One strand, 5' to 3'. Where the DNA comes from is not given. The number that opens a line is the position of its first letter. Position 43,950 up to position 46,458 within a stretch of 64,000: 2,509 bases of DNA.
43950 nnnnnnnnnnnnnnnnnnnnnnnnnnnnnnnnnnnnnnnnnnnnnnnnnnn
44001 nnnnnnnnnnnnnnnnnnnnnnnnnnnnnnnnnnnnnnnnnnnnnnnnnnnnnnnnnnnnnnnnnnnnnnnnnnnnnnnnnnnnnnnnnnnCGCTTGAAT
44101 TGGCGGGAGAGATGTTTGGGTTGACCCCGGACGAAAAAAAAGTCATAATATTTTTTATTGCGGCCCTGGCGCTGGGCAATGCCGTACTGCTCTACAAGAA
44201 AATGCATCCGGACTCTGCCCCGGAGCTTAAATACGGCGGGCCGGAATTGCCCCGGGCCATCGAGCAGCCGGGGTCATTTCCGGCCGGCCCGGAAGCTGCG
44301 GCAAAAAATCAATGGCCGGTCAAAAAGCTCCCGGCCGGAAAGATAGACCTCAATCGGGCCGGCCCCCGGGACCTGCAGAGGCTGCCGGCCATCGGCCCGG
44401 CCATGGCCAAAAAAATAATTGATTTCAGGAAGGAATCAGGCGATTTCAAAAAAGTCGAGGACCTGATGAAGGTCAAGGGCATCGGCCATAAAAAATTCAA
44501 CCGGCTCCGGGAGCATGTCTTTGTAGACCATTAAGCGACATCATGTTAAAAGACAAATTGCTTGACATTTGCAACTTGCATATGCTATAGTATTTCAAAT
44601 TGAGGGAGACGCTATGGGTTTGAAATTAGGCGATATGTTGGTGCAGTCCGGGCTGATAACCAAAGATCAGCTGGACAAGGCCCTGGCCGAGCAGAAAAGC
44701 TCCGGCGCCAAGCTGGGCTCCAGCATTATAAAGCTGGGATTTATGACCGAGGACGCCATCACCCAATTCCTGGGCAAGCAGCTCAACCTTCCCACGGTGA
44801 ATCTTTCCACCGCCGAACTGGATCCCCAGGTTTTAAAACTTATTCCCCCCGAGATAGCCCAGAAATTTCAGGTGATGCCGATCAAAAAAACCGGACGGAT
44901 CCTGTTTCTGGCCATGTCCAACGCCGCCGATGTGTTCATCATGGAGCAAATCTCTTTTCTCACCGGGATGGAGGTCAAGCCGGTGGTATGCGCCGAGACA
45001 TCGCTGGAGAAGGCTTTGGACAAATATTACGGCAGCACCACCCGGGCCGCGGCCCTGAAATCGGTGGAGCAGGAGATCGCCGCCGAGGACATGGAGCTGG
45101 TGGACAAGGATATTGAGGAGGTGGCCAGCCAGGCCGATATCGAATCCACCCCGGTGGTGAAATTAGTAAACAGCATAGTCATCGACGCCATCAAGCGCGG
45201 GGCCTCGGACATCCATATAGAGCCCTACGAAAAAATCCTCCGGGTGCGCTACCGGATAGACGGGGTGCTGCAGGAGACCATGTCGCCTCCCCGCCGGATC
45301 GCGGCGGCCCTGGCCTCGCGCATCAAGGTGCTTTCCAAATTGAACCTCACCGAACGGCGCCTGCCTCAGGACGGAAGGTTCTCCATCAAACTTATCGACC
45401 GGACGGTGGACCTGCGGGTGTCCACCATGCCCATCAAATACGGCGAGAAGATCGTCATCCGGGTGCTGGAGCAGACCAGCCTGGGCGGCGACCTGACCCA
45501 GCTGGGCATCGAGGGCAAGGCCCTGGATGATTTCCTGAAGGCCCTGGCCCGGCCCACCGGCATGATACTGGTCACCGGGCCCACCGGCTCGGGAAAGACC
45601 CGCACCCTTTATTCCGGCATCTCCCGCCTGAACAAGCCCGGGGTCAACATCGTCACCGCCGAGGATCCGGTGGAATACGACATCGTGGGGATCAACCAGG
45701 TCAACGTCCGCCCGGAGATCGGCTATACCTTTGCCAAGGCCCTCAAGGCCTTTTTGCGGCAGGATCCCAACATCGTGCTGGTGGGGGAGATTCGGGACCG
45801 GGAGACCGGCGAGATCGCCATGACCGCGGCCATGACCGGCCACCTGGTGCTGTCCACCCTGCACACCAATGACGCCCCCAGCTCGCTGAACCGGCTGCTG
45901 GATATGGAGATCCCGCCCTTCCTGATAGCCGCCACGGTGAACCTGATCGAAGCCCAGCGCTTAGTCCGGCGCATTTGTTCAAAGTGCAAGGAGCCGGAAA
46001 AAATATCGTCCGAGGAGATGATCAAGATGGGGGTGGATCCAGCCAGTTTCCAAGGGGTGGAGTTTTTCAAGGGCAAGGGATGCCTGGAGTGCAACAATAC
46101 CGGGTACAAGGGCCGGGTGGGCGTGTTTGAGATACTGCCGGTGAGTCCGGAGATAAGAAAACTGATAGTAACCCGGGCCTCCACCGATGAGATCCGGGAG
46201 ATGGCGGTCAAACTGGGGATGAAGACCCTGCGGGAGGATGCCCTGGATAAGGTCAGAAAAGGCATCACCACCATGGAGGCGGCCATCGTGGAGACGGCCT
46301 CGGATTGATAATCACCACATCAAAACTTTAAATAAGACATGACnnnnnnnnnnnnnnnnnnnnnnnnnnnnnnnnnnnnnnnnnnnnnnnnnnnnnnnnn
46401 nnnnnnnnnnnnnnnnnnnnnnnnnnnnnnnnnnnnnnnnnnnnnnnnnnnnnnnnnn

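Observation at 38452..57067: Secretin-less, sigma-54-wired pilus/competence-like array: giant OM protein - ComEA - three MshEN-PilB paralogs - PilT - PilC - membrane EBP - two pilins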

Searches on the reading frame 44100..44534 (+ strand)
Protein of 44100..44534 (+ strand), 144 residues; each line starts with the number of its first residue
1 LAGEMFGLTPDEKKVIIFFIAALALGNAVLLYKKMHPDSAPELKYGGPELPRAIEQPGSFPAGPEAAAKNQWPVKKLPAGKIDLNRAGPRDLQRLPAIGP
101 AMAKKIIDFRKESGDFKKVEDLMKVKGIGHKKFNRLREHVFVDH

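Call 3: search_protein_families(library=pfam, proteins=[window:44100-44534:+], max_evalue=0.01)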
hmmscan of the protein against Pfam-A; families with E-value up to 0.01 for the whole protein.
window:44100-44534:+ (144 aa): 6 families
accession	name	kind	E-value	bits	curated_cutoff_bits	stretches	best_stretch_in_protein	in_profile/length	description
PF12836.13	HHH_3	-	9.4e-21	74.1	27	1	80-140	4-64/65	Helix-hairpin-helix motif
PF00633.29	HHH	-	1.8e-07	31.1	24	1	118-138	9-29/30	Helix-hairpin-helix motif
PF06514.17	PsbU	-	1.1e-05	25.8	24.5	1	79-138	12-67/93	Photosystem II 12 kDa extrinsic protein (PsbU)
PF14520.12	HHH_5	-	1.3e-05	26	27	1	90-138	2-53/57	Helix-hairpin-helix domain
PF14716.13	HHH_8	-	0.00063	20.5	30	0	86-109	46-67/73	Helix-hairpin-helix domain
PF12826.13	HHH_2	-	0.0038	17.8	27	0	84-112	29-57/64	Helix-hairpin-helix motif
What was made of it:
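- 44112..44534 (+): comEA-like gene: N-terminal TM anchor plus C-terminal HhH DNA-binding domain. The ORF can also be read from TTG 44100. PF12836 HHH_3, 74 bits (call 3).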

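Call 7: search_protein_families(library=ncbifam, proteins=[window:44100-44534:+], max_evalue=0.001)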
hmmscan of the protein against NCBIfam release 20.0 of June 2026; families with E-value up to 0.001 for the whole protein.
window:44100-44534:+ (144 aa): 4 families
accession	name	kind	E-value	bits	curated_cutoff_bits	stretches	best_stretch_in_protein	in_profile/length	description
TIGR01259.1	comE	subfamily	8.2e-19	67.8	152.35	1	80-141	58-119/120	comEA protein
TIGR00426.1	TIGR00426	subfamily_domain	8.3e-14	51.4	53.1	1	81-140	7-67/69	competence protein ComEA helix-hairpin-helix repeat region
NF002708.1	PRK02515.1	equivalog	1.2e-05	25.3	85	1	78-139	55-112/137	photosystem II complex extrinsic protein PsbU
TIGR03916.1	rSAM_link_UDG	hypoth_equivalog_domain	0.0002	20.6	343.5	1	68-113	308-353/415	putative DNA modification/repair radical SAM protein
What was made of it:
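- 44112..44534 (+): TIGR00426 scores 51.4 against a cut-off of 53.1 (call 7).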

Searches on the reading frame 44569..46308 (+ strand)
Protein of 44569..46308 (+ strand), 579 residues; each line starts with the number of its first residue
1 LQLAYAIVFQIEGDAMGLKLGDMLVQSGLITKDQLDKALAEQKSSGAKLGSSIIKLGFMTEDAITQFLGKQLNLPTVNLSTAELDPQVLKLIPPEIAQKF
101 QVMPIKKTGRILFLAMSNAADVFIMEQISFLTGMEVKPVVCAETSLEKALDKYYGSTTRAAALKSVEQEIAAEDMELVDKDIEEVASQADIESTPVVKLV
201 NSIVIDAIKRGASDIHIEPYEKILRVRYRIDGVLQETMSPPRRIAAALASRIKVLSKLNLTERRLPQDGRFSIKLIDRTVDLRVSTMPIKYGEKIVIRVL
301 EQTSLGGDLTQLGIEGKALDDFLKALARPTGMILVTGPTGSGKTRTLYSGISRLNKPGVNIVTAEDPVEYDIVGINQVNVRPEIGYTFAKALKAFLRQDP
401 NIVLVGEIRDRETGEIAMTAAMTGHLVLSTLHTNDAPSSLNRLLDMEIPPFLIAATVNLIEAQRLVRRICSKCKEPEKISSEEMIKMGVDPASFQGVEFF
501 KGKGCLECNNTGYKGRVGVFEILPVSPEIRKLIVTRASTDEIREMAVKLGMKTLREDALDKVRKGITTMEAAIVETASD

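Call 3: search_protein_families(library=pfam, proteins=[window:44569-46308:+], max_evalue=0.01)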
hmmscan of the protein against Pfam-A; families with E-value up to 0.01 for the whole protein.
window:44569-46308:+ (579 aa): 5 families
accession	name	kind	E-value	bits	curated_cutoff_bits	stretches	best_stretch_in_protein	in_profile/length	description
PF00437.27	T2SSE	-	3.2e-134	447.7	24.9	1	192-571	4-367/370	Type II/IV secretion system protein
PF05157.20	MshEN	-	2.3e-20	72.8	23.1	1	72-159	1-89/90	MshEN domain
PF13191.12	AAA_16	-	0.00019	22.4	32.6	1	317-417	10-103/167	AAA ATPase domain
PF13401.12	AAA_22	-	0.0068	17.2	27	0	330-365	5-42/130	AAA domain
PF25199.1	nSTAND_NTPase5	-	0.0081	16.4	34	0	311-366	21-78/145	Novel STAND NTPase 5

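Call 7: search_protein_families(library=ncbifam, proteins=[window:44569-46308:+], max_evalue=0.001)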
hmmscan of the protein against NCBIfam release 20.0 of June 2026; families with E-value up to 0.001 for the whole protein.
window:44569-46308:+ (579 aa): 21 families
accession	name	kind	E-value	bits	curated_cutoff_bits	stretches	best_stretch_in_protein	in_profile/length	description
TIGR02538.1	type_IV_pilB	equivalog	9.2e-209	694.7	675.65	1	19-572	1-558/564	type IV-A pilus assembly ATPase PilB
TIGR02533.1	type_II_gspE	equivalog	7.9e-171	569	630.25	1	91-573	3-483/486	type II secretion system ATPase GspE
NF007755.0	PRK10436.1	equivalog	1.7e-139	465.5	617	1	95-571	12-454/465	type II secretion system protein GspE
NF053534.1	T4PilAsmATPsTfpB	equivalog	4.3e-135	451.3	850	1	59-571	63-577/584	type IV pilus assembly ATPase TfpB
NF041000.1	ATPase_ComGA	equivalog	1.4e-66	224.3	300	1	202-467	2-266/267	competence type IV pilus ATPase ComGA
TIGR01420.1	pilT_fam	subfamily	3.8e-52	177.6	319.1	1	201-446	3-242/343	PilT/PilU family type 4a pilus ATPase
TIGR02525.1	plasmid_TraJ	equivalog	2.6e-25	89.2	368.3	1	296-450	121-276/372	plasmid transfer ATPase TraJ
NF053729.1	c-di-GMP_motif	domain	1.3e-19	69.7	38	1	19-71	1-53/53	cyclic di-GMP-binding domain-containing protein, MshE-related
NF008411.1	PRK11234.1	equivalog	6.9e-19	67.7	1170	1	17-176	481-639/723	cyclic di-3',5'-guanylate-activated glycosyltransferase NfrB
TIGR02524.1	dot_icm_DotB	equivalog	5.1e-18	65.4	463.3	1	320-466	124-279/358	Dot/Icm type IV secretion system ATPase DotB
NF058587.1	archaellum_moto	equivalog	8.8e-16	57.7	550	1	331-448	276-400/527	archaellum flagellar ATPase motor FlaI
TIGR02782.1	TrbB_P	equivalog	2e-13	50.3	304.55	1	314-444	120-253/303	P-type conjugative transfer ATPase TrbB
NF012033.0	PRK15489.1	equivalog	3.7e-13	48.5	537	1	18-181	491-654/703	glycosyl transferase family protein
NF010469.0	PRK13894.1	subfamily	5.2e-12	45.7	508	1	313-444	132-265/320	conjugal transfer ATPase TrbB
TIGR02788.1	VirB11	equivalog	3.2e-10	39.5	249.95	1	317-446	131-265/308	P-type DNA transfer ATPase VirB11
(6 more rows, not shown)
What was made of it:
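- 44614..46308 (+): pilB1, extension ATPase, both MshEN motifs intact. NF053729, 69.7 bits (call 7).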
